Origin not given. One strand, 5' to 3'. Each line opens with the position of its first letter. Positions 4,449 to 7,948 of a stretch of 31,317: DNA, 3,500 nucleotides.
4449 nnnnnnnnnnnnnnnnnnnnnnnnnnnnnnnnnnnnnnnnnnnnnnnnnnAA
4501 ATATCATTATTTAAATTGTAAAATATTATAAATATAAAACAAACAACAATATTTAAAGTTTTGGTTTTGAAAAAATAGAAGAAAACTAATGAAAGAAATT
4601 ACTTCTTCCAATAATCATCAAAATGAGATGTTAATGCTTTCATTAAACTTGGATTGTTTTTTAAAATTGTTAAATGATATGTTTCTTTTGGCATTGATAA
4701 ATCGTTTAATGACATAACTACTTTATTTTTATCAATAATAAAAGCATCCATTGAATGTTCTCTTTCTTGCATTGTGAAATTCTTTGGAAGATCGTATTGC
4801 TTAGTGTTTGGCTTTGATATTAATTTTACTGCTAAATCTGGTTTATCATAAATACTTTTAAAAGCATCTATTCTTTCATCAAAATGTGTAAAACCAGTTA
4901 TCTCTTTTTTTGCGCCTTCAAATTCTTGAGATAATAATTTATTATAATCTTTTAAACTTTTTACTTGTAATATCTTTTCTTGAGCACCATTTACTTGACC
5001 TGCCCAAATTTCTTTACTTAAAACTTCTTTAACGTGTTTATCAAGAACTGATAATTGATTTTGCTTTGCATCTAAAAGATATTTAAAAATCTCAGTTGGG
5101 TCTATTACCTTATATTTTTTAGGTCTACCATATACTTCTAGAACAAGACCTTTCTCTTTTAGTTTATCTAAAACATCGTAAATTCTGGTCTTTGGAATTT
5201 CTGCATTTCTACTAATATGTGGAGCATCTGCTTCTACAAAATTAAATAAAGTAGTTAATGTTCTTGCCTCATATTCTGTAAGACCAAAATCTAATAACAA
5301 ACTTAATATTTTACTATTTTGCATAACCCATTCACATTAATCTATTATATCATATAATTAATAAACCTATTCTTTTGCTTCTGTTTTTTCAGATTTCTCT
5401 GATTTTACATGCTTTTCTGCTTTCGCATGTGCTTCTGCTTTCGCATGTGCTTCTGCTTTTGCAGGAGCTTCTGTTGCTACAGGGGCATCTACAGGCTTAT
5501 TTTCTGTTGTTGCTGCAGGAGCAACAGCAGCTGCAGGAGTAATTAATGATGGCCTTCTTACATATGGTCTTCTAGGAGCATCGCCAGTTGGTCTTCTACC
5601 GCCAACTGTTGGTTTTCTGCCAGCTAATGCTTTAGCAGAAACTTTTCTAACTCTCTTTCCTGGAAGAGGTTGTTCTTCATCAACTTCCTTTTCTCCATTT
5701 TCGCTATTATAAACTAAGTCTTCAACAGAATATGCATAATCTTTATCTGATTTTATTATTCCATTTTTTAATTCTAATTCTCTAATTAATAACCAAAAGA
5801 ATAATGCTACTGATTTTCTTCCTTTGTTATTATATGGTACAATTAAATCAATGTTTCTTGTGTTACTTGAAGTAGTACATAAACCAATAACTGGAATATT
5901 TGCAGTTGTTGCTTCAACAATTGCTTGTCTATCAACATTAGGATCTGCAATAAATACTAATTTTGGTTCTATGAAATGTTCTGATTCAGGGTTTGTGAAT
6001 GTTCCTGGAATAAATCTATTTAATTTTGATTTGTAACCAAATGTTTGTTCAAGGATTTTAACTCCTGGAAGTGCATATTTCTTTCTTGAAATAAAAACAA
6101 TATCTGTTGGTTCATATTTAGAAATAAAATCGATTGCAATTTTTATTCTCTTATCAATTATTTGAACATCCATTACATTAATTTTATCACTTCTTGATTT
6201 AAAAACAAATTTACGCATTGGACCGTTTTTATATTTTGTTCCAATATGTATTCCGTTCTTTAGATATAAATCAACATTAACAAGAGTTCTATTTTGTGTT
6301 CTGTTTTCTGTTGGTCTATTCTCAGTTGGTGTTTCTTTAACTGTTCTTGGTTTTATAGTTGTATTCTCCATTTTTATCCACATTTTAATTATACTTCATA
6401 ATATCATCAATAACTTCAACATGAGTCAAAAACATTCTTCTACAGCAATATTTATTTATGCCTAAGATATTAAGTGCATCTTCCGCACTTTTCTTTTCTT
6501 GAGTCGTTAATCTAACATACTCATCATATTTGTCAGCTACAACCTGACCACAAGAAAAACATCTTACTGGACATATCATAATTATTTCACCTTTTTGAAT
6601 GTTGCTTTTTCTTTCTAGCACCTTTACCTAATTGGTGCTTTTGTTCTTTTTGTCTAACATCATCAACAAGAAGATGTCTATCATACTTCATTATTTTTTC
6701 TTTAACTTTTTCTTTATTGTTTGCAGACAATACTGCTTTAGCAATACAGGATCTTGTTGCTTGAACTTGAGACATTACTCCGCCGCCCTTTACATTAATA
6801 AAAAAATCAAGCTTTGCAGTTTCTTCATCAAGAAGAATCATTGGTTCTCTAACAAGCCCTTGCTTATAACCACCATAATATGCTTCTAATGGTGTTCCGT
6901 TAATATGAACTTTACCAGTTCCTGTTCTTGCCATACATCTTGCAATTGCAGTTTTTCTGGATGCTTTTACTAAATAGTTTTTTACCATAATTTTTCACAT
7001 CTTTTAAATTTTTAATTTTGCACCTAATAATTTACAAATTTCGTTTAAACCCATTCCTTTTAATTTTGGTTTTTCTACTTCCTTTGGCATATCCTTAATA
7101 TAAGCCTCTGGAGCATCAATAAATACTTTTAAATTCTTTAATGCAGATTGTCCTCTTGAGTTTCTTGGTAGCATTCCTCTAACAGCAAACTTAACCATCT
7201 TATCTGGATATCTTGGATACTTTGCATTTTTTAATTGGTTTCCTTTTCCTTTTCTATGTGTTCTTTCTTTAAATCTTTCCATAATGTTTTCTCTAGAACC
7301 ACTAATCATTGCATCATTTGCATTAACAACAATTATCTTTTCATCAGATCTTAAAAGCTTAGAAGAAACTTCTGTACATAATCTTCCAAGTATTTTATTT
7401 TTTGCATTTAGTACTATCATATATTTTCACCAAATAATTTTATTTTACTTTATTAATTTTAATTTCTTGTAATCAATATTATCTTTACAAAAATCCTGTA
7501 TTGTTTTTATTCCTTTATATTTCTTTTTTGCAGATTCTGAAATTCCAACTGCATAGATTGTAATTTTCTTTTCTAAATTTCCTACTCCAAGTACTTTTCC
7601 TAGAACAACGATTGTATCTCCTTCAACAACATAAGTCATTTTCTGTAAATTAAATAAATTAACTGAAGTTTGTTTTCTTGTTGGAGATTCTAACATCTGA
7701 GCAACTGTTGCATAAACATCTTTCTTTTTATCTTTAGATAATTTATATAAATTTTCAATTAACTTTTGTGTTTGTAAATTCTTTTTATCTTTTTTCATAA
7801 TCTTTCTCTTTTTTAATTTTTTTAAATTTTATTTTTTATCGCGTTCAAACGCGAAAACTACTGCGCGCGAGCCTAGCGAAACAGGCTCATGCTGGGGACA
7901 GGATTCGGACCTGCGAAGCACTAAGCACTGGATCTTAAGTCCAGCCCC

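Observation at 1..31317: Paralogous protease plus pilin-signal-adhesin modules flank the ribosomal superoperon, with patchy near-identical DNA about 29.8 kb apart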

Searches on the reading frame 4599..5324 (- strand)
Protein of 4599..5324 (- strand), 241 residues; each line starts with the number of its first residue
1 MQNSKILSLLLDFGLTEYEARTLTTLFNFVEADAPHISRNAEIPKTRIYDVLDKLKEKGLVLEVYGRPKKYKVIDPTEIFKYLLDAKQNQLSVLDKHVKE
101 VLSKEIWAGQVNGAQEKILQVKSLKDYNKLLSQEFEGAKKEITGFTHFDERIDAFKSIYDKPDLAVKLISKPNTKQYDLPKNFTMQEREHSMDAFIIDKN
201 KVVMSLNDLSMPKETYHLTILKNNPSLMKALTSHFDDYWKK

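Call 9: search_protein_families(library=pfam, proteins=[window:4599-5324:-], max_evalue=0.01)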
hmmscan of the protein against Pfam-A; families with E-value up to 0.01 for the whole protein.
window:4599-5324:- (241 aa): 1 family
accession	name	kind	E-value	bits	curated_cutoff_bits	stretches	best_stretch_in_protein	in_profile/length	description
PF01978.25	TrmB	-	5.8e-19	68.2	25.6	1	12-76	3-67/68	Sugar-specific transcriptional regulator TrmB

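Call 17: find_encoding_contigs(protein=window:4599-5324:-, flank=10000, max_places=8)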
Protein window:4599-5324:- (241 aa): 2 contigs read that carry it; 2 places shown.
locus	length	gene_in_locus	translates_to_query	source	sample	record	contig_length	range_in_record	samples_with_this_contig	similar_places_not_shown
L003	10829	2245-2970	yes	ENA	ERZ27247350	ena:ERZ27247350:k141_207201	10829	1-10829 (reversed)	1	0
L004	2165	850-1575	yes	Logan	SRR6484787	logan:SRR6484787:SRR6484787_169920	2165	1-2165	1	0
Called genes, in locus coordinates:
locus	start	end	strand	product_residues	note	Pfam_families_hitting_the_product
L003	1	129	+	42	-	?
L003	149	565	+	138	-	PF00572:Ribosomal_L13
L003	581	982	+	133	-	PF00380:Ribosomal_S9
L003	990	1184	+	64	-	PF01194:RNA_pol_N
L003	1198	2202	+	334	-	-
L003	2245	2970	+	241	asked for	PF01978:TrmB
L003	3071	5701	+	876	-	PF05342:Peptidase_M26_N, PF07581:Glug (faint), PF03382:DUF285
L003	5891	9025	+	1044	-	PF13287:Fn3_assoc, PF13290:CHB_HEX_C_1, PF13287:Fn3_assoc, PF13290:CHB_HEX_C_1, PF13287:Fn3_assoc, PF13290:CHB_HEX_C_1, PF13287:Fn3_assoc, PF13290:CHB_HEX_C_1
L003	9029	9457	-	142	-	PF00383:dCMP_cyt_deam_1, PF14437:MafB19-deam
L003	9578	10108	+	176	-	PF08228:RNase_P_pop3 (weak), PF01248:Ribosomal_L7Ae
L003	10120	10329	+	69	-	PF01200:Ribosomal_S28e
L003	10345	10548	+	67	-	PF01246:Ribosomal_L24e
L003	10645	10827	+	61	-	?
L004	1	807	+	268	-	?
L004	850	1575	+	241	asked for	PF01978:TrmB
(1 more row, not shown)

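Call 45: search_protein_families(library=ncbifam, proteins=[L003:5891-9025:+, window:4599-5324:-], max_evalue=0.01)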
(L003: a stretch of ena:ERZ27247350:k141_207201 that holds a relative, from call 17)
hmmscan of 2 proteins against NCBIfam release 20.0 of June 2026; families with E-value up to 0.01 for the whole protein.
L003:5891-9025:+ (1044 aa): 2 families
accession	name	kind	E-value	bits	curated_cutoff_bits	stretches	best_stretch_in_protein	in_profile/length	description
TIGR03296.1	M6dom_TIGR03296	domain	4.6e-31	108.8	110.8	1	113-388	2-274/286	M6 family metalloprotease domain-containing protein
NF042962.1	DUF499_antiphage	equivalog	2.5e-12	45.6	1200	1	630-697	838-902/1025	anti-phage-associated DUF499 domain-containing protein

window:4599-5324:- (241 aa): 10 families
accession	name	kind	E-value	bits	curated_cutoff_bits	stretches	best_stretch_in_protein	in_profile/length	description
NF047390.1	TransRegTrmBL1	equivalog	8.2e-15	54.6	650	1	1-107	1-106/341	HTH-type sugar sensing transcriptional regulator TrmBL1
NF040851.1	tran_reg_TrmB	equivalog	1.5e-11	44.1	600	1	4-141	5-134/338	HTH-type sugar-sensing transcriptional regulator TrmB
NF041141.1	tran_reg_TrmBL2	equivalog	4.5e-11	42.8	530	1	3-91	3-92/264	HTH-type transcriptional regulator TrmBL2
NF047392.1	TransRegTrmBHalo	equivalog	2.7e-09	36.5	500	1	12-95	15-98/349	HTH-type sugar sensing transcriptional regulator TrmB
TIGR01884.1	cas_HTH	subfamily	0.00051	19.5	60.2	1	2-73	127-198/202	CRISPR-associated CARF protein Csa3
NF040939.2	trans_reg_lrs14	equivalog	0.0039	17.2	90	1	12-80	16-92/103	Lrs14 family HTH-type transcriptional regulator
NF053756.1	MreA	equivalog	0.0052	16.6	100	0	3-68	3-74/110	MreA family transcriptional regulator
NF002013.0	PRK00819.1-2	equivalog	0.0057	16.2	231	1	134-229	23-112/183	RNA 2'-phosphotransferase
NF053606.1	Sta1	subfamily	0.0094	16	80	0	13-64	16-67/100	Sta1 family transcriptional regulator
NF003158.0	PRK04132.1-3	equivalog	0.0095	13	1750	0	12-123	810-922/1437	replication factor C small subunit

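Call 71: find_homologous_proteins(query=window:4599-5324:-, max_evalue=1e-20)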
Query window:4599-5324:- (241 aa): 94 proteins with E <= 1e-20 among 679 candidates.
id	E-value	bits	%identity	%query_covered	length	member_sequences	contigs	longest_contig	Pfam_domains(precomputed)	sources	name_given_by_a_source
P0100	2.9e-153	526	100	100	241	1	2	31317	PF01978.26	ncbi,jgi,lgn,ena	ncbi:MAG: helix-turn-helix domain-containing protein [archaeon]|jgi:sugar-specific transcriptional r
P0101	2.4e-138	477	89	100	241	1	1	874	PF01978.26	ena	-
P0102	1.7e-133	461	88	100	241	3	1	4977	PF01978.26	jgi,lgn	-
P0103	2.0e-129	448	86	100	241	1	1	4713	PF01978.26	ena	-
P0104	3.7e-129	447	85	100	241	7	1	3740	PF01978.26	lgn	-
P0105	1.9e-128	445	85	100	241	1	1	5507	PF01978.26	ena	-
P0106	2.0e-127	442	81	100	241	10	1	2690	PF01978.26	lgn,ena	-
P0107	1.0e-123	429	80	99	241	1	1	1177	PF01978.26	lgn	-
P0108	3.3e-123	428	79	100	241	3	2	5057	PF01978.26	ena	-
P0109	4.6e-123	427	79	99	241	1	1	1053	PF01978.26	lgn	-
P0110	1.2e-122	426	79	99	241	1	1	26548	PF01978.26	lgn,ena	-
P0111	2.5e-122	425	80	100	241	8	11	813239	PF01978.26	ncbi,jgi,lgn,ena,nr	ncbi:MAG TPA: helix-turn-helix domain-containing protein [archaeon]|jgi:sugar-specific transcription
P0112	4.9e-122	424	79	99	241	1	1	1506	PF01978.26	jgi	jgi:sugar-specific transcriptional regulator TrmB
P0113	5.0e-122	424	79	99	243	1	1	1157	PF01978.26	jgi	jgi:sugar-specific transcriptional regulator TrmB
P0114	8.7e-122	423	78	99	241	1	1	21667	PF01978.26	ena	-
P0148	2.2e-86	307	60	100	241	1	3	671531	PF01978.26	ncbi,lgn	-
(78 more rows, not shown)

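Call 72: find_encoding_contigs(protein=P0148, flank=10000, max_places=1)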
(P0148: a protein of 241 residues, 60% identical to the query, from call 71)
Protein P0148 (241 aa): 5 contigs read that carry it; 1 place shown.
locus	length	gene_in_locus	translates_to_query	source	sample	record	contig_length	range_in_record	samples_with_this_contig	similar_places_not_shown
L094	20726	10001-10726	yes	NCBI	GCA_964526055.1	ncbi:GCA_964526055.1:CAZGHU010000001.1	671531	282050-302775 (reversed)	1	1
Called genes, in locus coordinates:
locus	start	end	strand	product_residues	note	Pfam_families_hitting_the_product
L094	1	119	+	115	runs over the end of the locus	PF01655:Ribosomal_L32e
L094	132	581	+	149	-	PF25476:Ribosomal_L19e_C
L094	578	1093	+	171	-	PF17144:Ribosomal_L5e, PF00861:Ribosomal_L18p (weak)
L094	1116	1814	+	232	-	PF00333:Ribosomal_S5, PF03719:Ribosomal_S5_C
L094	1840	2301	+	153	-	PF00327:Ribosomal_L30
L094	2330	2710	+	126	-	PF00828:Ribosomal_L27A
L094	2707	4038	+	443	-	PF00344:SecY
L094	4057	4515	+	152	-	-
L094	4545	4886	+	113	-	PF01199:Ribosomal_L34e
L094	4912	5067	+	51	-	-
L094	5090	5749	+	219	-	PF00416:Ribosomal_S13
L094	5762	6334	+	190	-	PF01479:S4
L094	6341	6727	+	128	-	PF00411:Ribosomal_S11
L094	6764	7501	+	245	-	PF01000:RNA_pol_A_bac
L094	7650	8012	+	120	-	PF00828:Ribosomal_L27A (weak)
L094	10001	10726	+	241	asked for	PF01978:TrmB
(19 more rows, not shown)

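Call 75: find_encoding_contigs(protein=P0111, flank=10000, max_places=2)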
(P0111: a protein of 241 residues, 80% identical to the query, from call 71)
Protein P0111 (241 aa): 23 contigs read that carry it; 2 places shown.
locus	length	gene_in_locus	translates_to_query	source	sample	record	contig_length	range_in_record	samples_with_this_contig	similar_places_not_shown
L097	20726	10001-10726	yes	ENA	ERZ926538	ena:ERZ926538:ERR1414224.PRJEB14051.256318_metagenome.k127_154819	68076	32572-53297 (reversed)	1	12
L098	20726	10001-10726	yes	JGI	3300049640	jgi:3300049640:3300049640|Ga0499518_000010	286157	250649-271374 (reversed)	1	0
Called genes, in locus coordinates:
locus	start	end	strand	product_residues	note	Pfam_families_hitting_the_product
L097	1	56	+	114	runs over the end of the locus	PF01655:Ribosomal_L32e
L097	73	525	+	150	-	PF25476:Ribosomal_L19e_C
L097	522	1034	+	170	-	PF00861:Ribosomal_L18p, PF17144:Ribosomal_L5e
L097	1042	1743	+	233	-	PF00333:Ribosomal_S5, PF03719:Ribosomal_S5_C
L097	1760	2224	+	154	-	PF00327:Ribosomal_L30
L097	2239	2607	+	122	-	PF00828:Ribosomal_L27A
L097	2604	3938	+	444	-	PF10559:Plug_translocon (weak), PF00344:SecY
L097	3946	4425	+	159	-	PF01956:EMC3_TMCO1 (weak)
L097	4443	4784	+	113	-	PF01199:Ribosomal_L34e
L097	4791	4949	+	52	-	-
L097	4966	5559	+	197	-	PF00416:Ribosomal_S13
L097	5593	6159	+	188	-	PF01479:S4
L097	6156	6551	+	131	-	PF00411:Ribosomal_S11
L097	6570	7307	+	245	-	PF01000:RNA_pol_A_bac, PF13183:Fer4_8 (faint), PF14697:Fer4_21 (faint), PF12797:Fer4_2 (faint), PF13237:Fer4_10 (weak), PF00037:Fer4 (faint), PF12838:Fer4_7 (weak), PF13187:Fer4_9 (weak), +1 more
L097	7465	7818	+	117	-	PF00828:Ribosomal_L27A (weak)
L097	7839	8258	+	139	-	PF00572:Ribosomal_L13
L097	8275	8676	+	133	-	PF00380:Ribosomal_S9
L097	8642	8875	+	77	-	PF01194:RNA_pol_N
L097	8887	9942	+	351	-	PF00318:Ribosomal_S2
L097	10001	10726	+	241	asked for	PF01978:TrmB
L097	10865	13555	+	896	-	-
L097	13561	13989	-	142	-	PF00383:dCMP_cyt_deam_1, PF14437:MafB19-deam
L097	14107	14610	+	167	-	PF08228:RNase_P_pop3 (weak), PF01248:Ribosomal_L7Ae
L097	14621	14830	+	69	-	PF01200:Ribosomal_S28e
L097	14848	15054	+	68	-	PF01246:Ribosomal_L24e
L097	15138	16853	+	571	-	PF00009:GTP_EFTU, PF01926:MMR_HSR1 (weak), PF03144:GTP_EFTU_D2 (faint), PF11987:IF-2, PF14578:GTP_EFTU_D4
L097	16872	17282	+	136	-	PF01092:Ribosomal_S6e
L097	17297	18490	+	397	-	PF00009:GTP_EFTU, PF09173:eIF2_C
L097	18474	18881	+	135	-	PF01850:PIN (weak)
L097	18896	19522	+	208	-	PF03876:SHS2_Rpb7-N, PF00575:S1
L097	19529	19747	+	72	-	PF06093:Spt4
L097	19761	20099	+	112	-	PF01282:Ribosomal_S24e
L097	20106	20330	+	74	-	PF01599:Ribosomal_S27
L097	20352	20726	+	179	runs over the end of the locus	PF02517:Rce1-like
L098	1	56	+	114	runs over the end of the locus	PF01655:Ribosomal_L32e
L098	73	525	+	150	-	PF25476:Ribosomal_L19e_C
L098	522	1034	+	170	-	PF00861:Ribosomal_L18p, PF17144:Ribosomal_L5e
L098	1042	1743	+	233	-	PF00333:Ribosomal_S5, PF03719:Ribosomal_S5_C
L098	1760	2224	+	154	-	PF00327:Ribosomal_L30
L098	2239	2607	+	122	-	PF00828:Ribosomal_L27A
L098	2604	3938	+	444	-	PF10559:Plug_translocon (weak), PF00344:SecY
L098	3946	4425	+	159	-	PF01956:EMC3_TMCO1 (weak)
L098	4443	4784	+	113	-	PF01199:Ribosomal_L34e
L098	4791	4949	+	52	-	-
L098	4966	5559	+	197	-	PF00416:Ribosomal_S13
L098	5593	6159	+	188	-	PF01479:S4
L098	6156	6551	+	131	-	PF00411:Ribosomal_S11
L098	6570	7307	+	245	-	PF01000:RNA_pol_A_bac, PF13183:Fer4_8 (faint), PF14697:Fer4_21 (faint), PF12797:Fer4_2 (faint), PF13237:Fer4_10 (weak), PF00037:Fer4 (faint), PF12838:Fer4_7 (weak), PF13187:Fer4_9 (weak), +1 more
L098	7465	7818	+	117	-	PF00828:Ribosomal_L27A (weak)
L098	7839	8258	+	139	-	PF00572:Ribosomal_L13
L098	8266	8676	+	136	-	PF00380:Ribosomal_S9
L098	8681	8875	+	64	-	PF01194:RNA_pol_N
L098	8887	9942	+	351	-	PF00318:Ribosomal_S2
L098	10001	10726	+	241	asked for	PF01978:TrmB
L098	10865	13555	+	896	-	-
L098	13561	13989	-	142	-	PF00383:dCMP_cyt_deam_1, PF14437:MafB19-deam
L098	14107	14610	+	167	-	PF08228:RNase_P_pop3 (weak), PF01248:Ribosomal_L7Ae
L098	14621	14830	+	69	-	PF01200:Ribosomal_S28e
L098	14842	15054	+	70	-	PF01246:Ribosomal_L24e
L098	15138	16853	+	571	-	PF00009:GTP_EFTU, PF01926:MMR_HSR1 (weak), PF03144:GTP_EFTU_D2 (faint), PF11987:IF-2, PF14578:GTP_EFTU_D4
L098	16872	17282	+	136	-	PF01092:Ribosomal_S6e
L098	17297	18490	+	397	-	PF00009:GTP_EFTU, PF09173:eIF2_C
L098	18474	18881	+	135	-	PF01850:PIN (weak)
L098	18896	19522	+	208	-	PF03876:SHS2_Rpb7-N, PF00575:S1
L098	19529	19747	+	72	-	PF06093:Spt4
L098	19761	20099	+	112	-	PF01282:Ribosomal_S24e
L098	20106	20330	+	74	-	PF01599:Ribosomal_S27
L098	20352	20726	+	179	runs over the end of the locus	PF02517:Rce1-like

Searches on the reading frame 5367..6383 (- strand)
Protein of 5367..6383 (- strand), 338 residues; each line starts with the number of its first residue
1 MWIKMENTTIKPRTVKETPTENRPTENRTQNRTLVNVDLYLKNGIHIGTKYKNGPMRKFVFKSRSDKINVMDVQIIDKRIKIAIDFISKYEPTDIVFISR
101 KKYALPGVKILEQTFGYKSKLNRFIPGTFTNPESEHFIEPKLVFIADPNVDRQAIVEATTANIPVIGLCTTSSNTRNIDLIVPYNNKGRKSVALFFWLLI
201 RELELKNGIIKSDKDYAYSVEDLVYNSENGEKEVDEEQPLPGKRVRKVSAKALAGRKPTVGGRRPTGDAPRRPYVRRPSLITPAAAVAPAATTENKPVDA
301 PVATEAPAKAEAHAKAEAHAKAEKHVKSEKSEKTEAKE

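Call 53: search_protein_families(library=pfam, proteins=[window:5367-6383:-], max_evalue=0.001)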
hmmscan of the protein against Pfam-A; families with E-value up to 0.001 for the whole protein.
window:5367-6383:- (338 aa): 1 family
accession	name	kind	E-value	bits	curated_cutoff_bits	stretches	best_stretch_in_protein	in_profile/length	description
PF00318.25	Ribosomal_S2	-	6.5e-20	71.8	26.1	2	139-200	149-210/216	Ribosomal protein S2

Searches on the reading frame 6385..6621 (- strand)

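Call 53: search_protein_families(library=pfam, proteins=[window:6385-6621:-], max_evalue=0.001)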
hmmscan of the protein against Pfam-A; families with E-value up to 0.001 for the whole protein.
window:6385-6621:- (78 aa): 1 family
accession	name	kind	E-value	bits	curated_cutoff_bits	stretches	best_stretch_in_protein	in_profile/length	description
PF01194.22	RNA_pol_N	-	8.1e-26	90.4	26.9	1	16-74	1-58/58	RNA polymerases N / 8 kDa subunit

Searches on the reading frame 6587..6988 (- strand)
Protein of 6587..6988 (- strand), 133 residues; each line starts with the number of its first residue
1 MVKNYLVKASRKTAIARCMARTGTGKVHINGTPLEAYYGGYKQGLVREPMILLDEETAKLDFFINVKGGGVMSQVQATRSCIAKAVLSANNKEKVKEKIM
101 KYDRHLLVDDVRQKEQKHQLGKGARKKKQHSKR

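Call 53: search_protein_families(library=pfam, proteins=[window:6587-6988:-], max_evalue=0.001)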
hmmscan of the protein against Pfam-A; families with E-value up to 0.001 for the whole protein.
window:6587-6988:- (133 aa): 1 family
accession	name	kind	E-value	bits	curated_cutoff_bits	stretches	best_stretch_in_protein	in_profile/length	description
PF00380.25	Ribosomal_S9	-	1.3e-31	110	22.5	1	10-133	2-121/121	Ribosomal protein S9/S16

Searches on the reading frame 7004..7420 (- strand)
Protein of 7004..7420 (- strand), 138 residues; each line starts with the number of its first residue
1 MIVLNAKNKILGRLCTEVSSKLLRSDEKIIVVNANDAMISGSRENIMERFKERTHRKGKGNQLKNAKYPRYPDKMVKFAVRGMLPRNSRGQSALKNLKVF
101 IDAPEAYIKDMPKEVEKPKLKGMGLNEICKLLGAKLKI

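Call 53: search_protein_families(library=pfam, proteins=[window:7004-7420:-], max_evalue=0.001)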
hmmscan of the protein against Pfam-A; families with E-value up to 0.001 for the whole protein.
window:7004-7420:- (138 aa): 1 family
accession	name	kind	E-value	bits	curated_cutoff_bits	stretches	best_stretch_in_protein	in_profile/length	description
PF00572.24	Ribosomal_L13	-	4.3e-18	66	23.8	1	2-104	4-117/119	Ribosomal protein L13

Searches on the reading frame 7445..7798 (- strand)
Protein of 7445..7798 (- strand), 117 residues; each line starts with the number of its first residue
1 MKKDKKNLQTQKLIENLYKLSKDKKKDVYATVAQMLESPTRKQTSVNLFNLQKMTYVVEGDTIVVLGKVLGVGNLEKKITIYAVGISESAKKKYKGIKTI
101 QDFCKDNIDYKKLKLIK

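Call 53: search_protein_families(library=pfam, proteins=[window:7445-7798:-], max_evalue=0.001)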
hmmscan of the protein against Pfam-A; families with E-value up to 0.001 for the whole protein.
window:7445-7798:- (117 aa): 1 family
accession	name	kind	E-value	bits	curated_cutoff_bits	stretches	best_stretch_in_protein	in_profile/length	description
PF00828.25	Ribosomal_L27A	-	4.4e-05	24.2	21.5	1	45-93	21-63/72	Ribosomal proteins 50S-L15, 50S-L18e, 60S-L27A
